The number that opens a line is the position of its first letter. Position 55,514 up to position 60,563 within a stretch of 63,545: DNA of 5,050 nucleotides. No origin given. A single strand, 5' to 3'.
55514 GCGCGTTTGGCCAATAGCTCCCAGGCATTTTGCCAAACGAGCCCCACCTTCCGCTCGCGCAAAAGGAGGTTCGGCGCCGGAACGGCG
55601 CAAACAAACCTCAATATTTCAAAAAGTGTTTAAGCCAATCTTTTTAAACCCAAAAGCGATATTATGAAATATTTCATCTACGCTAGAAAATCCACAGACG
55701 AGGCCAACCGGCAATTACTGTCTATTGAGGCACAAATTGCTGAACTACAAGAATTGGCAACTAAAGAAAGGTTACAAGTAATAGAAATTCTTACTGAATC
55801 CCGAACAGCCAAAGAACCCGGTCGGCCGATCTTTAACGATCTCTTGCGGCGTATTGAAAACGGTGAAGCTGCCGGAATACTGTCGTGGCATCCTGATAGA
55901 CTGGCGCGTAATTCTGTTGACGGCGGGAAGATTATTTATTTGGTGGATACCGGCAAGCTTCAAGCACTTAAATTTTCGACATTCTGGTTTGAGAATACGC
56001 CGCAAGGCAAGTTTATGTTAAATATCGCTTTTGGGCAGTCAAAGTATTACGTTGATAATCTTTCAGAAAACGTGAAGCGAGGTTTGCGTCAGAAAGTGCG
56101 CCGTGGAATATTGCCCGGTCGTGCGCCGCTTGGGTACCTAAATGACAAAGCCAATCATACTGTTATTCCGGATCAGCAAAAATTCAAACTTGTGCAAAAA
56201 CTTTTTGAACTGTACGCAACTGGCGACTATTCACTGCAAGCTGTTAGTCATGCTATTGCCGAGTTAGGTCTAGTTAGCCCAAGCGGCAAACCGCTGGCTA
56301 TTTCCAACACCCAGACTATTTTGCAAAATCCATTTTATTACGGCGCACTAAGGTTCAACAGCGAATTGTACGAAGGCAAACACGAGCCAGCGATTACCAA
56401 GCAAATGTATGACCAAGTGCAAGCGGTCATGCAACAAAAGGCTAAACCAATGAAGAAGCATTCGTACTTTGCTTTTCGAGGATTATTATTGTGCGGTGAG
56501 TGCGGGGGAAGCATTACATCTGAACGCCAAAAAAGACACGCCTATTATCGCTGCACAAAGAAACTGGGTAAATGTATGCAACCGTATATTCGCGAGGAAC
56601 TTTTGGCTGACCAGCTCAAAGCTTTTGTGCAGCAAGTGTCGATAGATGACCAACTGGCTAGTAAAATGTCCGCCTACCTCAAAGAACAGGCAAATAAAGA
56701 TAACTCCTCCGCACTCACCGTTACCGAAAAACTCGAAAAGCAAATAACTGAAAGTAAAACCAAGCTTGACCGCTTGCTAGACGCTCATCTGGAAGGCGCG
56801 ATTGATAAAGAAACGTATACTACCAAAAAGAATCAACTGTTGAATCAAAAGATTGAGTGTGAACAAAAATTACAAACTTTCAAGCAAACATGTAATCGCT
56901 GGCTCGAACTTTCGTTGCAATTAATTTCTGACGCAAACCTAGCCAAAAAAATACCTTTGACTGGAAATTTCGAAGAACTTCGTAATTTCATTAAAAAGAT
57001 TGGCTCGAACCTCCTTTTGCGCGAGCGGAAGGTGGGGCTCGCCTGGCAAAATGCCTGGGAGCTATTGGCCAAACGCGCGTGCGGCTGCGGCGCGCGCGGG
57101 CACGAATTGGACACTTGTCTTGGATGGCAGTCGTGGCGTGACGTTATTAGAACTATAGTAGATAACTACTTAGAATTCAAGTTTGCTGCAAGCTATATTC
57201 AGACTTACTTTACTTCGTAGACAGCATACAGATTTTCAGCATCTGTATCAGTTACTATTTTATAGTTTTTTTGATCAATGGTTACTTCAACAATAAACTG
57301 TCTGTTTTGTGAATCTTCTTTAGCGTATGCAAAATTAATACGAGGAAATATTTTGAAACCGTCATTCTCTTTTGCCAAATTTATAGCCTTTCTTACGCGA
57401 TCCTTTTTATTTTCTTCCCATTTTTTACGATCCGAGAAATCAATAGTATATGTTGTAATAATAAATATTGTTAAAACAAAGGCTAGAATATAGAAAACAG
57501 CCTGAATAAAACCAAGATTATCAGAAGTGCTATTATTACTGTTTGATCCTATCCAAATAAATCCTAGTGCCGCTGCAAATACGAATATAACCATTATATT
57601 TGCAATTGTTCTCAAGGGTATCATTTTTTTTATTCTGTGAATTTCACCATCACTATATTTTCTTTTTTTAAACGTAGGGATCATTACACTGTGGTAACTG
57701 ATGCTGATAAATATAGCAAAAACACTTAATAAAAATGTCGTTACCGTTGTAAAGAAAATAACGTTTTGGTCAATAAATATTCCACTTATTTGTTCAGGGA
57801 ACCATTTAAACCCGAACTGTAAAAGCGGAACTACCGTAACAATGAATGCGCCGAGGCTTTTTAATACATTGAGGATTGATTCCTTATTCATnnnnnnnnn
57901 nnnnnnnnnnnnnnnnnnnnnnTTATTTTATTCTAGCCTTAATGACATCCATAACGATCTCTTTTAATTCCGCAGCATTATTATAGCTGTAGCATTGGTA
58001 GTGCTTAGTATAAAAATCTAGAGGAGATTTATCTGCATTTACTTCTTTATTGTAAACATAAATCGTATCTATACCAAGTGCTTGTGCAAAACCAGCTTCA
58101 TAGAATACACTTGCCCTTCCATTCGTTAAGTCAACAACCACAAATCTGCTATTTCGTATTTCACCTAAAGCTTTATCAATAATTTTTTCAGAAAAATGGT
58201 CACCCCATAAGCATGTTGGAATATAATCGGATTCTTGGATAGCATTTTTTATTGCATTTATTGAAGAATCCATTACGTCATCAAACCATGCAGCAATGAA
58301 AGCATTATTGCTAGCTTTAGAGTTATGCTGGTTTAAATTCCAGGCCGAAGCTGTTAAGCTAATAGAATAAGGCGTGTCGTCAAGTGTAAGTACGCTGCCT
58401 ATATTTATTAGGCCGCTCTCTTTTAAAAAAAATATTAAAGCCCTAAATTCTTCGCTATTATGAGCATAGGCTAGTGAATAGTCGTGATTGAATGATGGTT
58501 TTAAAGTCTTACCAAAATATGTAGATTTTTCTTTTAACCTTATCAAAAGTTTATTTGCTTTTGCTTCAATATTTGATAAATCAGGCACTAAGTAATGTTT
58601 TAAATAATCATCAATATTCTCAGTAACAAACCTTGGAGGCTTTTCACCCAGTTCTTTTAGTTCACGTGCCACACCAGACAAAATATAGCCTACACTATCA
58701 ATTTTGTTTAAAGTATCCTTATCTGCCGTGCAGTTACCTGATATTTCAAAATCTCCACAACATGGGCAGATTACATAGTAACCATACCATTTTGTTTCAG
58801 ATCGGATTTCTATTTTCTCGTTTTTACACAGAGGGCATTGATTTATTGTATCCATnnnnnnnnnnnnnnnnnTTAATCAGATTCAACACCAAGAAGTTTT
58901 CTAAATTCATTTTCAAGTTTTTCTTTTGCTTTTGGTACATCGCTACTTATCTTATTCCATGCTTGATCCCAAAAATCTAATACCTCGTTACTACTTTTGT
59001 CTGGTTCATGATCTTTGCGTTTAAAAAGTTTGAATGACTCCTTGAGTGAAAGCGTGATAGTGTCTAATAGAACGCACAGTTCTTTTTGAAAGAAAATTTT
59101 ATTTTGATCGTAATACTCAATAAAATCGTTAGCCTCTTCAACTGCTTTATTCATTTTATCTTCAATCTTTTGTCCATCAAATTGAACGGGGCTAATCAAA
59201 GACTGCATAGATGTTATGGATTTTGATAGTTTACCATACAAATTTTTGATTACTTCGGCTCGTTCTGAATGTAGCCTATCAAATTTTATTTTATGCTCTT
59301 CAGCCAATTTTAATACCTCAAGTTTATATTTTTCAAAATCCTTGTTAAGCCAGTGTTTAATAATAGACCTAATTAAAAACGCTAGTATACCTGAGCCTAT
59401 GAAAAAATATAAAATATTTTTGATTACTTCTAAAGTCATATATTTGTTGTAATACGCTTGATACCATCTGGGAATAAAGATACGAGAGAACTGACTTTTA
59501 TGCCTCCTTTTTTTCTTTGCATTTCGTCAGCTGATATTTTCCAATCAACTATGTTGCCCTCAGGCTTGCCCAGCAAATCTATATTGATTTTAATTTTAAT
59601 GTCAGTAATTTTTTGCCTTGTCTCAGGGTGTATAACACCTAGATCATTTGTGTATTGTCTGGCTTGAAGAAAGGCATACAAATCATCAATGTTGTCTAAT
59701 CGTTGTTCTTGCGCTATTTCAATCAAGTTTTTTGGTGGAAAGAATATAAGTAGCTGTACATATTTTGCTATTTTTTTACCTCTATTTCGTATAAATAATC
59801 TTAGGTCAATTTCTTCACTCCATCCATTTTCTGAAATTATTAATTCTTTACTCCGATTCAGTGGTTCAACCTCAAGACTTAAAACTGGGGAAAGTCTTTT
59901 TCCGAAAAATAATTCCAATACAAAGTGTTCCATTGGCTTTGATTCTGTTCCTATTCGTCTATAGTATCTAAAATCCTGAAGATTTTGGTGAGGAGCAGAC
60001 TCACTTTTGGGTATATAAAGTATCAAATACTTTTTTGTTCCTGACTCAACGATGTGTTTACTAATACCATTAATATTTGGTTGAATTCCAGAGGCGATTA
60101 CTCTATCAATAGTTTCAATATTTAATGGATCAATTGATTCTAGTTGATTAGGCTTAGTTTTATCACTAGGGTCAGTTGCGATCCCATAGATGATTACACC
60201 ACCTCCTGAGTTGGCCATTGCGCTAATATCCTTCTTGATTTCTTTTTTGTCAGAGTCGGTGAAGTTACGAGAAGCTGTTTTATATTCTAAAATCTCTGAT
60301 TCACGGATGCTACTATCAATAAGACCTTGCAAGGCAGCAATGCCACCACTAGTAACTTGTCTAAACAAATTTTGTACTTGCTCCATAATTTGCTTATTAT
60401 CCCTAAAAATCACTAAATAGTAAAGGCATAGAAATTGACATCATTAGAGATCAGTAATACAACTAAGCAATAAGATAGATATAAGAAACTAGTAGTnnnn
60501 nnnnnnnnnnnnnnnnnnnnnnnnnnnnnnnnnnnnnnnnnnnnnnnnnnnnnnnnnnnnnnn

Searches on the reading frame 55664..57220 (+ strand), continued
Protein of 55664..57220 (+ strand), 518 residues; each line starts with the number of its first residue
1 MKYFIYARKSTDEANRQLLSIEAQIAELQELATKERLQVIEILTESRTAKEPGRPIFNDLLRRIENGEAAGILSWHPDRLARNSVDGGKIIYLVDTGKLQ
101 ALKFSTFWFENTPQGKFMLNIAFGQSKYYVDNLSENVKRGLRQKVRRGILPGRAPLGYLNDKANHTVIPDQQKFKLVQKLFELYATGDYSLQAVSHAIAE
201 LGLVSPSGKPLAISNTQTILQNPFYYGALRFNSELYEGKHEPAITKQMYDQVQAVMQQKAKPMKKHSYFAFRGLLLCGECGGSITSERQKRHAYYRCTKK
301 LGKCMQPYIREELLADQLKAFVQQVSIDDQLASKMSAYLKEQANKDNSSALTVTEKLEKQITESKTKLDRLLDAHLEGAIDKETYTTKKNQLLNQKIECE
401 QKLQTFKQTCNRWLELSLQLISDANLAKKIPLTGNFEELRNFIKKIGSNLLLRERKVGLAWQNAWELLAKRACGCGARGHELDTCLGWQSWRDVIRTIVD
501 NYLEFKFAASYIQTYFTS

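Call 103: list_cluster_members(proteins=[P0212, P0215, P0185, P0173, P0181, P0199, P0172, P0264, P0266, P0174])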
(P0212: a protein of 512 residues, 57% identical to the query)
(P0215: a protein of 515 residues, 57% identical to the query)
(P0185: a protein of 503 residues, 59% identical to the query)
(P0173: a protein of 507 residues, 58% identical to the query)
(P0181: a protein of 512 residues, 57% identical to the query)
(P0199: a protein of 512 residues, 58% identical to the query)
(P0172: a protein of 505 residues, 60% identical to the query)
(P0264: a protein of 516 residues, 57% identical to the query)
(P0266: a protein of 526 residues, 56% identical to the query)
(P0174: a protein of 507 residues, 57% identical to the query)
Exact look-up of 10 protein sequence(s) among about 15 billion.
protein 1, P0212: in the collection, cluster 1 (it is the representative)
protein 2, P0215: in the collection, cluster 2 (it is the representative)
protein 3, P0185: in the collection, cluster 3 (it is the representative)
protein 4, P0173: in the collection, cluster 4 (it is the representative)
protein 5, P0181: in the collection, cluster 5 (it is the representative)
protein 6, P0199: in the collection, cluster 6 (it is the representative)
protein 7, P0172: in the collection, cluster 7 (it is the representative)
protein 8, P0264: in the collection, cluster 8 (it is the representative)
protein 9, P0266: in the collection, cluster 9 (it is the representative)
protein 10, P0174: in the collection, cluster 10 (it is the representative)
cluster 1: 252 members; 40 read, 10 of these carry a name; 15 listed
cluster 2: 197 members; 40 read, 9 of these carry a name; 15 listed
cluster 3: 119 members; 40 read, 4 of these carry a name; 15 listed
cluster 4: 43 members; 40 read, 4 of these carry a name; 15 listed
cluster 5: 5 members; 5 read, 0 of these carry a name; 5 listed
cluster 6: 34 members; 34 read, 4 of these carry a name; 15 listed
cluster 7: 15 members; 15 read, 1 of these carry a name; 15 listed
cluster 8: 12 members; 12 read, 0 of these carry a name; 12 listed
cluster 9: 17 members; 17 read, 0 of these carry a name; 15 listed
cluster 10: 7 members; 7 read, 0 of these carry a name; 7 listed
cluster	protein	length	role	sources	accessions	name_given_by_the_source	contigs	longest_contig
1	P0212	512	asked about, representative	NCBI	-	-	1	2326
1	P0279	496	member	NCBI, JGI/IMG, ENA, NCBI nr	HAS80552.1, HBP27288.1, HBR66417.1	TPA: hypothetical protein DD445_00620 [Candidatus Nomurabacteria bacterium] | hypothetical protein [Candidatus Nomurabacteria bacterium]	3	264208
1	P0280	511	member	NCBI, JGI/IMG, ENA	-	DNA invertase Pin-like site-specific DNA recombinase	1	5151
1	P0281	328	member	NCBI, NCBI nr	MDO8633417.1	MAG: recombinase family protein, partial [Candidatus Wildermuthbacteria bacterium] | recombinase family protein [Candidatus Wildermuthbacteria bacterium]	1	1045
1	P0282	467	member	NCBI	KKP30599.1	MAG: Recombinase, partial [Candidatus Nomurabacteria bacterium GW2011_GWF1_31_48]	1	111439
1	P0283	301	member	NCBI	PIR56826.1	MAG: hypothetical protein COU72_04150, partial [Parcubacteria group bacterium ...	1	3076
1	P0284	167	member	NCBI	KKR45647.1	MAG: Recombinase, partial [Parcubacteria group bacterium GW2011_GWA2_40_14]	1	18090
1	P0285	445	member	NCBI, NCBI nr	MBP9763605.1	MAG: recombinase family protein, partial [Candidatus Pacebacteria bacterium] | recombinase family protein [Candidatus Paceibacterota bacterium]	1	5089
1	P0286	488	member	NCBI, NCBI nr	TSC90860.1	MAG: recombinase [Parcubacteria group bacterium Licking1014_17]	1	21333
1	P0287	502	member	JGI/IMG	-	site-specific DNA recombinase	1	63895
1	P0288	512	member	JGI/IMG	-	site-specific DNA recombinase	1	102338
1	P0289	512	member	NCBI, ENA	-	-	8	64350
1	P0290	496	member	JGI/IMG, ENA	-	-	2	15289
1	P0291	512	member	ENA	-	-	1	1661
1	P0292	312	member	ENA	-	-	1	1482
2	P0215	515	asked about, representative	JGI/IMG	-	-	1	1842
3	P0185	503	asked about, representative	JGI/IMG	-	-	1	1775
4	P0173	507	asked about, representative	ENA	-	-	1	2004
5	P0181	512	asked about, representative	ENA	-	-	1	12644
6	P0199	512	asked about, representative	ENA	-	-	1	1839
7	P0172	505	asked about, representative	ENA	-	-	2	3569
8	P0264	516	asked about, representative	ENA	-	-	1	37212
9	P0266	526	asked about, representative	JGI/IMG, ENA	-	-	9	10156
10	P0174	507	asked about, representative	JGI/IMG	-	-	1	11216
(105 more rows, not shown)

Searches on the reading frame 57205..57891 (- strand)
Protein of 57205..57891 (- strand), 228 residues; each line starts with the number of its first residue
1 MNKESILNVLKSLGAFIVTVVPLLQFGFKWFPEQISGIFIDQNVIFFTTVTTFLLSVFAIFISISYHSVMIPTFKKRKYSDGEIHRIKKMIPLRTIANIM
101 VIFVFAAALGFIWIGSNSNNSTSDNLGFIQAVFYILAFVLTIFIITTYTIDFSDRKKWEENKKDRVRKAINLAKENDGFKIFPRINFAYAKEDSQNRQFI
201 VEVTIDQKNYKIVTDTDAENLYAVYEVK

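Call 7: search_protein_families(library=pfam, proteins=[window:57205-57891:-], max_evalue=0.01)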
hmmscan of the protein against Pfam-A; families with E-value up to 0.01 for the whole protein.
window:57205-57891:- (228 aa): 2 families
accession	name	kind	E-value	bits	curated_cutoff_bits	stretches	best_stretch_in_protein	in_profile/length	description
PF03600.22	CitMHS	-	8.9e-06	25.5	31.9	1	28-161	61-183/336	Citrate transporter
PF00335.26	Tetraspanin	-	0.0084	16.2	32.1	0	44-174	4-128/225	Tetraspanin family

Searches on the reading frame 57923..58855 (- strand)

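Call 7: search_protein_families(library=pfam, proteins=[window:57923-58855:-], max_evalue=0.01)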
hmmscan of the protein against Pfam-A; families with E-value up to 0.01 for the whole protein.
window:57923-58855:- (310 aa): 1 family
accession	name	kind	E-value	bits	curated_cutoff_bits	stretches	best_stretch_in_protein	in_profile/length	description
PF14354.12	Lar_restr_allev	-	0.0018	18.9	28.6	1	3-39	2-36/58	Restriction alleviation protein Lar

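Call 9: search_protein_families(library=padloc, proteins=[window:57923-58855:-], max_evalue=0.01)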
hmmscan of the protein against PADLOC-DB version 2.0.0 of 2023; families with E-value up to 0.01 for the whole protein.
window:57923-58855:- (310 aa): 1 family
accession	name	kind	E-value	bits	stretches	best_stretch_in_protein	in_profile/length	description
PDLC00733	Effector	-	0.00051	17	1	227-295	294-358/388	TIR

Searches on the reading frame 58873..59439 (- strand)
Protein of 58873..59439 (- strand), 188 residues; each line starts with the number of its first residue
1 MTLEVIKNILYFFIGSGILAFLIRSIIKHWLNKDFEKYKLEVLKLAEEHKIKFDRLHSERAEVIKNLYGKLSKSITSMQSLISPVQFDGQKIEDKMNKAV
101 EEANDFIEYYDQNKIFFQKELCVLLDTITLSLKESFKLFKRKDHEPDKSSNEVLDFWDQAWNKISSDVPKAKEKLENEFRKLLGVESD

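Call 7: search_protein_families(library=pfam, proteins=[window:58873-59439:-], max_evalue=0.01)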
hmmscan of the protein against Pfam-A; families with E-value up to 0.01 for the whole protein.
window:58873-59439:- (188 aa): 2 families
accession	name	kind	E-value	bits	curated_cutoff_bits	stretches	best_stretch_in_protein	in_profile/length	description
PF18747.7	HMUD2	-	0.0034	17.1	25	1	32-115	166-250/298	5-hmdU DNA kinase 2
PF09763.15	Sec3_CC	-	0.0084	16.4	27.1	0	59-135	28-103/133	Exocyst complex component Sec3, coiled-coil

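Call 9: search_protein_families(library=padloc, proteins=[window:58873-59439:-], max_evalue=0.01)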
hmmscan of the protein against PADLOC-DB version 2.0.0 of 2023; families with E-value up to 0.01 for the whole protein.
window:58873-59439:- (188 aa): 1 family
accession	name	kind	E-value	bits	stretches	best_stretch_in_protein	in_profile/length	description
PDLC02212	QatB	-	0.00079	17.1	1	74-135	116-173/248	-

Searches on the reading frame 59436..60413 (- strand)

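Call 7: search_protein_families(library=pfam, proteins=[window:59436-60413:-], max_evalue=0.01)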
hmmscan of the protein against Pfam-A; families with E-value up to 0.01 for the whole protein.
window:59436-60413:- (325 aa): 1 family
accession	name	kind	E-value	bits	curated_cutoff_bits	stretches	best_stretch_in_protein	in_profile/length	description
PF04326.19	SLFN_AlbA_2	-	7.4e-16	59.2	25.3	1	38-162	1-118/118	Schlafen, AlbA_2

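Call 9: search_protein_families(library=padloc, proteins=[window:59436-60413:-], max_evalue=0.01)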
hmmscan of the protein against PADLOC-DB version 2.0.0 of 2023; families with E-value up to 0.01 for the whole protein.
window:59436-60413:- (325 aa): 0 families
